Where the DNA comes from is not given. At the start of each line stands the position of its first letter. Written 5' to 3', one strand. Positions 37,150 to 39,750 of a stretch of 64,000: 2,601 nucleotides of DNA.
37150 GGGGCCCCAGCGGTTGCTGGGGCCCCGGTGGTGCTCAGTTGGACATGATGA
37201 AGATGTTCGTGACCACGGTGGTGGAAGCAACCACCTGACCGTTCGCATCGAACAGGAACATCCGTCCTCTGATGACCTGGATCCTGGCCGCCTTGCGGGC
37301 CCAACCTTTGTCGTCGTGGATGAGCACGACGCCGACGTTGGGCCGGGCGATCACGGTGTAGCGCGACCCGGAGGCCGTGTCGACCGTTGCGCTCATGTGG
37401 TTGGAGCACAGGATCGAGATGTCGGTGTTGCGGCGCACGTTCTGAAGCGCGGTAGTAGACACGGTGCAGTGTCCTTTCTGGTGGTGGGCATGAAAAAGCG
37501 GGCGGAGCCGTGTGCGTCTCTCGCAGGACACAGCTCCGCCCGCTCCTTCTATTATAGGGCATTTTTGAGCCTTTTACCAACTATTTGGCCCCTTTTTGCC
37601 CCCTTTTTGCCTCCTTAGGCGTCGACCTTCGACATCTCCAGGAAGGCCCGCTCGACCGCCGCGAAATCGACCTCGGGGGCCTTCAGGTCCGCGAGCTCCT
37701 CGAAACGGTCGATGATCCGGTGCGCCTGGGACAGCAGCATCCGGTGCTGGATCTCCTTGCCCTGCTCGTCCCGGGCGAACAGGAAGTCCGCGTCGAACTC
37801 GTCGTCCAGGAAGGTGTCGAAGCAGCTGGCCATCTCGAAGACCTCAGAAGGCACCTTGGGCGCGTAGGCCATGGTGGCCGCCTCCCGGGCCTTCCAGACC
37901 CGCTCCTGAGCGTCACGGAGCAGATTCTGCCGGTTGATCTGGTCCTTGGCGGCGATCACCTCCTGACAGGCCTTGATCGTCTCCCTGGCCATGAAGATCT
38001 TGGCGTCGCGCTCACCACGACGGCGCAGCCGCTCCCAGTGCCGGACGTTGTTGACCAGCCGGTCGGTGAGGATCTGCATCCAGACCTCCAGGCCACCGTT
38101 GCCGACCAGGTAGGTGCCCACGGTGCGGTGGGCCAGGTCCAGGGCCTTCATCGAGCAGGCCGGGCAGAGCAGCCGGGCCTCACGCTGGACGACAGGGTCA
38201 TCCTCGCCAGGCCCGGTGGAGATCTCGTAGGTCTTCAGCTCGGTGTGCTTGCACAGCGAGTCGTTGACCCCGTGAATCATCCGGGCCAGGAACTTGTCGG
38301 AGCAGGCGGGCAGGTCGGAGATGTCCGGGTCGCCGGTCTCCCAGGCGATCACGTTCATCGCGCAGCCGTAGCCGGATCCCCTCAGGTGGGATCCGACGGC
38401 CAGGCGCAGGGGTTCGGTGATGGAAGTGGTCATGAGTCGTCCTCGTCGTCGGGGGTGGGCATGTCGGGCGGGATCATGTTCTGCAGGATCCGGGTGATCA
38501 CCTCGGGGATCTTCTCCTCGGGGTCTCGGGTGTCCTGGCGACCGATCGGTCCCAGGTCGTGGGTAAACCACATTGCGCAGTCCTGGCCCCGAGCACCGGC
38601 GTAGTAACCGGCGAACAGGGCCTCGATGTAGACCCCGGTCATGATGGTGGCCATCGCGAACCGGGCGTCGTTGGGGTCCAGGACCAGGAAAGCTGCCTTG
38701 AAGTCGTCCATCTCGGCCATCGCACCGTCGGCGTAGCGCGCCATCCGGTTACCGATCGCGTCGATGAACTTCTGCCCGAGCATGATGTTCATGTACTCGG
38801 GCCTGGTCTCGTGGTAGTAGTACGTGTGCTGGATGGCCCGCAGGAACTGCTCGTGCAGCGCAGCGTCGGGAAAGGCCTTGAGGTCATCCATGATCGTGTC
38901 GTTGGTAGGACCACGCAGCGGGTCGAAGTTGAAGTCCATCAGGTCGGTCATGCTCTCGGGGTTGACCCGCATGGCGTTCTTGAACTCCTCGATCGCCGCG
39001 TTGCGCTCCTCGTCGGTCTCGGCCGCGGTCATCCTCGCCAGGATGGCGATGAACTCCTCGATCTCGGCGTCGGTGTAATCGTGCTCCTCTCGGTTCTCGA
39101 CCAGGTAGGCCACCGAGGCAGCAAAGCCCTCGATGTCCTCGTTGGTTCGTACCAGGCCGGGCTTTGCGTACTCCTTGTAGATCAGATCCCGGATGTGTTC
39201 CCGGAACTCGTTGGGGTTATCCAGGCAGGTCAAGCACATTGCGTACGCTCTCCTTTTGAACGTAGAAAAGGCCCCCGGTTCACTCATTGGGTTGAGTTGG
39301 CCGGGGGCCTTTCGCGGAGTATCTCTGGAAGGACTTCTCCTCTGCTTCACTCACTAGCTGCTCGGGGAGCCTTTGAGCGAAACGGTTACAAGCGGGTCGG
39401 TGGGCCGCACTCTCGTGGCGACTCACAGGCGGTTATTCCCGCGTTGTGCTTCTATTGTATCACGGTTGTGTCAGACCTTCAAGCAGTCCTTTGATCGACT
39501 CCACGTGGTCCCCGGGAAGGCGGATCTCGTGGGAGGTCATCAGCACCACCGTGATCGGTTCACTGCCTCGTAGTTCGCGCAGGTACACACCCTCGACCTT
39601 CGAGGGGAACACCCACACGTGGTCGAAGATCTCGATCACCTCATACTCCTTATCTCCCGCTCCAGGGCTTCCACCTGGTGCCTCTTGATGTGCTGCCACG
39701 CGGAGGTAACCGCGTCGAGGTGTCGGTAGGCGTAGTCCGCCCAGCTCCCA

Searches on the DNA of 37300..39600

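Call 61: search_rna_families(source=window, start=37300, end=39600, threshold=evalue, max_evalue=5)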
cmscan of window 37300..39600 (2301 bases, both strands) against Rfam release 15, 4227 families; matches with E-value up to 5: 4.
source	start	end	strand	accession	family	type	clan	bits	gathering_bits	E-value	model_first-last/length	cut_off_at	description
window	37491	37550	-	RF04296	mir-485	Gene; miRNA;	CL00149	22.9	70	0.076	1-73/73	no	mir-485 microRNA precursor family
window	37495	37546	-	RF03560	mir-3926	Gene; miRNA;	-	21.5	82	0.88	1-63/63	no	mir-3926 microRNA precursor family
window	37494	37548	+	RF04279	mir-H20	Gene; miRNA;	CL00141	20.6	99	1.2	1-82/82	no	mir-H20 microRNA precursor family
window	37493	37548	-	RF00802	mir-207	Gene; miRNA;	-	19.6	88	2.2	1-78/78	no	mir-207 microRNA precursor family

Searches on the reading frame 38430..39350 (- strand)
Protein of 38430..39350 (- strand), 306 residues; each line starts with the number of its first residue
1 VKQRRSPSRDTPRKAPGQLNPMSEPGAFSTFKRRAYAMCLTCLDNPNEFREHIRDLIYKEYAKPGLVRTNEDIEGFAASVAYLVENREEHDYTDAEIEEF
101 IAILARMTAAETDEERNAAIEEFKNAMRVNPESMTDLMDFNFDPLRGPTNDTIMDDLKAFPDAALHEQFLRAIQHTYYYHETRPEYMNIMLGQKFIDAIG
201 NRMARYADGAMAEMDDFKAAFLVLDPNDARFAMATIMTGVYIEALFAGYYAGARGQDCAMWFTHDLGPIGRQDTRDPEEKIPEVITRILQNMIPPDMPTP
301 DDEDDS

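Call 12: search_protein_families(library=phrogs, proteins=[window:38430-39350:-])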
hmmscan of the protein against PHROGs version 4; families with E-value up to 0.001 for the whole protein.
window:38430-39350:- (306 aa): 0 families

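Call 14: search_protein_families(library=pfam, proteins=[window:38430-39350:-])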
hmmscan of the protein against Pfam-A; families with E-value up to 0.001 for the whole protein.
window:38430-39350:- (306 aa): 0 families

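Call 89: search_solved_structures(query=window:38430-39239:-, max_evalue=1)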
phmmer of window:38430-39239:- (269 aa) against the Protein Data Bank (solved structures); distinct sequences matched with E-value up to 1: 6.
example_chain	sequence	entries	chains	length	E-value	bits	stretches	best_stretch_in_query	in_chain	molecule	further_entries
3u43_A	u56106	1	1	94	0.0035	20.2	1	53-143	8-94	Colicin-E2 immunity protein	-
6er6_A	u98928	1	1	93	0.08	15.8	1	53-143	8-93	immunity Imdes7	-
2no8_A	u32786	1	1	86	0.15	14.8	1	53-107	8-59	Colicin-E2 immunity protein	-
6ere_C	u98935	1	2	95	0.31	13.8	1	53-143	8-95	Immunity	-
2wpt_A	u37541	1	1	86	0.48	13.2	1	53-107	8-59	COLICIN-E2 IMMUNITY PROTEIN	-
8i6o_E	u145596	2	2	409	0.64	12.8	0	119-169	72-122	Membrane-bound metallopeptidase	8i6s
